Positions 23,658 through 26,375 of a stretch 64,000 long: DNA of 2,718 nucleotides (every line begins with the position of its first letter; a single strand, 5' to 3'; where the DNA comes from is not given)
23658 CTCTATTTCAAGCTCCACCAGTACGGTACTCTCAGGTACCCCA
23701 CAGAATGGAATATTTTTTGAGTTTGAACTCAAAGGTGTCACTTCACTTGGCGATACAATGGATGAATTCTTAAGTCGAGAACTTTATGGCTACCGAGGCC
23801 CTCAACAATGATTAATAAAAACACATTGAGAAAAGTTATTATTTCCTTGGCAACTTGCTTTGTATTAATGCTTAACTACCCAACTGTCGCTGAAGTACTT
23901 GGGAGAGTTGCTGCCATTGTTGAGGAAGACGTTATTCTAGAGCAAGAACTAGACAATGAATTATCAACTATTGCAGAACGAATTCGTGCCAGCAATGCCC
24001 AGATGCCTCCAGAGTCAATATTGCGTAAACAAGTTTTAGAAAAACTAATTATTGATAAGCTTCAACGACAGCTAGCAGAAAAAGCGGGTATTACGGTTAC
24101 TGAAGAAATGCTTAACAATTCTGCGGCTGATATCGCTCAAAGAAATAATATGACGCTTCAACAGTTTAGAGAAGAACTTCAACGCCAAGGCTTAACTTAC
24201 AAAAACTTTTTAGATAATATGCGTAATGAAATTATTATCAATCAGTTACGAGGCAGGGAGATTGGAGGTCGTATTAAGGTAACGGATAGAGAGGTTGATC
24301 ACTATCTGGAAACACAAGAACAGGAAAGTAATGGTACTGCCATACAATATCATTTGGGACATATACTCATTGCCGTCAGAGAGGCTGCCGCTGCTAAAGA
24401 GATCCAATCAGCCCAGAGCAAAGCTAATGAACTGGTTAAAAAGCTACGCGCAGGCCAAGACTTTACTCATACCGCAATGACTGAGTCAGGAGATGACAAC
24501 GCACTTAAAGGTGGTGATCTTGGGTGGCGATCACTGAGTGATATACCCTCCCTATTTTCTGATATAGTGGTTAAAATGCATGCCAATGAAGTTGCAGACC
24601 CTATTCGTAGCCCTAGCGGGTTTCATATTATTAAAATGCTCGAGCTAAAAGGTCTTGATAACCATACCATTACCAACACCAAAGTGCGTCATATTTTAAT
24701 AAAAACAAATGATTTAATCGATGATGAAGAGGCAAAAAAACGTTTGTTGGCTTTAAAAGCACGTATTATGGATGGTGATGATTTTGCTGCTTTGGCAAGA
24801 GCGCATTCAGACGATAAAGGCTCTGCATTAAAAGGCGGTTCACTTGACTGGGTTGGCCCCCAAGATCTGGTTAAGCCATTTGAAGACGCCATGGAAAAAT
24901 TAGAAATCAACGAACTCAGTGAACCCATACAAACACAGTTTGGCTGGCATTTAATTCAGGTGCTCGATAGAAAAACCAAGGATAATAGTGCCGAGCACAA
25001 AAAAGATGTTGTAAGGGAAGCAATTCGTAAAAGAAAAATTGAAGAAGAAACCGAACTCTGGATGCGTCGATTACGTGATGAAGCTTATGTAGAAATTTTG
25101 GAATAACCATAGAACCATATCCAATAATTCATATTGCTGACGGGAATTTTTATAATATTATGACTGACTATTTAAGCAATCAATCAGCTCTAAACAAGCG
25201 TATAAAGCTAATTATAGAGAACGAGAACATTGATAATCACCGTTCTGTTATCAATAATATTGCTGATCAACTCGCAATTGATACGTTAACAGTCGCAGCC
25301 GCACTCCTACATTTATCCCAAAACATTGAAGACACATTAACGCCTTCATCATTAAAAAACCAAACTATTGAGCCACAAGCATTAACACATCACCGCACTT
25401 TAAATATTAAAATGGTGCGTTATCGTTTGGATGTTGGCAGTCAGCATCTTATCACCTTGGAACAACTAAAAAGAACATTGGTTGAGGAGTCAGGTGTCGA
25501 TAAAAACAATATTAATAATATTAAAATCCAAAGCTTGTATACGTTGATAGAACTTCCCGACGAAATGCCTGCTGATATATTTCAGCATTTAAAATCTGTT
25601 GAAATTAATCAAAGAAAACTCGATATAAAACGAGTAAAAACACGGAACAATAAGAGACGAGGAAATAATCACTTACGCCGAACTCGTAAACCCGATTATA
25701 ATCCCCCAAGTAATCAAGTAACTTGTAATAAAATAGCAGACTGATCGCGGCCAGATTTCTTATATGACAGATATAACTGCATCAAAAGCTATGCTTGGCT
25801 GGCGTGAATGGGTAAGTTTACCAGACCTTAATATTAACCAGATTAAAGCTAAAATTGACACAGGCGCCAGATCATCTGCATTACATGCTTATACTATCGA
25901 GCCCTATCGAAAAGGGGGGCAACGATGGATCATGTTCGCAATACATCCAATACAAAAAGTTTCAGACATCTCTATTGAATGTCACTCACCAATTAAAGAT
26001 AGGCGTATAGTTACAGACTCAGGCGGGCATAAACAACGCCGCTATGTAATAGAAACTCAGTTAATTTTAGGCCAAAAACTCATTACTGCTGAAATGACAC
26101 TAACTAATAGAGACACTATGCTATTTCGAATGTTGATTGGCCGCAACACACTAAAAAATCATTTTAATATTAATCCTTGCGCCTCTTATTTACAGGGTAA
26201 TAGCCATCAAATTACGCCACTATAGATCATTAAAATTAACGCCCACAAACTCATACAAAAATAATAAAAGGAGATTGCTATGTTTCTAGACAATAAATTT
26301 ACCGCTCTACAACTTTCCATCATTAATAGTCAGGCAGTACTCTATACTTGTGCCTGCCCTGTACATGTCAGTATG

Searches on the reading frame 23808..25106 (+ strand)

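Call 14: search_protein_families(library=pfam, proteins=[window:23808-25106:+], max_evalue=0.00001)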
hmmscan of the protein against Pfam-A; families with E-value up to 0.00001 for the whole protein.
window:23808-25106:+ (432 aa): 6 families
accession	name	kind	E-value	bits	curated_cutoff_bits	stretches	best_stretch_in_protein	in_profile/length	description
PF13616.12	Rotamase_3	-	9.9e-51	171.6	22.5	2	290-389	15-116/116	PPIC-type PPIASE domain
PF00639.27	Rotamase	-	5.9e-45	152.6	21.7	2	295-385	1-95/97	PPIC-type PPIASE domain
PF09312.16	SurA_N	-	1.4e-38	132.1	30.8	1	32-148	2-118/118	SurA N-terminal domain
PF13624.11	SurA_N_3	-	6.2e-16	59.1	27.2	1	7-148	13-162/162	SurA-like N-terminal domain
PF13145.12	Rotamase_2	-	9.4e-16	59.2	27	1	305-390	32-110/121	PPIC-type PPIASE domain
PF13623.11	SurA_N_2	-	1.8e-08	34.8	28.5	1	10-121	15-130/145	SurA-like N-terminal domain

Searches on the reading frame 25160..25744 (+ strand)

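Call 14: search_protein_families(library=pfam, proteins=[window:25160-25744:+], max_evalue=0.00001)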
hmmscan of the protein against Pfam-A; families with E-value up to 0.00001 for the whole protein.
window:25160-25744:+ (194 aa): 2 families
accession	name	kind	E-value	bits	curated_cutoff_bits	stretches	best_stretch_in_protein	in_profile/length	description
PF03880.21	DbpA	-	6.5e-14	52.2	25.6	1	87-157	1-71/72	DbpA RNA binding domain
PF25399.1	DeaD_dimer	-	8.9e-08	32.5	23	1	11-56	14-59/67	RNA helicase DeaD dimerization domain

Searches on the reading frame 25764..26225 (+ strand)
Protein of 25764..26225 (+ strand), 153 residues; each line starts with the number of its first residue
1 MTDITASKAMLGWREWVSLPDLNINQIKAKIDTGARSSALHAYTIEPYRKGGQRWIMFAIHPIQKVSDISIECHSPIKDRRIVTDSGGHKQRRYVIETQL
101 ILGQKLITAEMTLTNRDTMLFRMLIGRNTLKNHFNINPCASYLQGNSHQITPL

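Call 14: search_protein_families(library=pfam, proteins=[window:25764-26225:+], max_evalue=0.00001)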
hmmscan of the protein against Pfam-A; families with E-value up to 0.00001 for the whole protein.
window:25764-26225:+ (153 aa): 1 family
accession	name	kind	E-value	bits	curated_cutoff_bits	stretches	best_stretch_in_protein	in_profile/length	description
PF05618.17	Zn_protease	-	2.4e-37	128.3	27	1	10-145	1-136/138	Putative ATP-dependent zinc protease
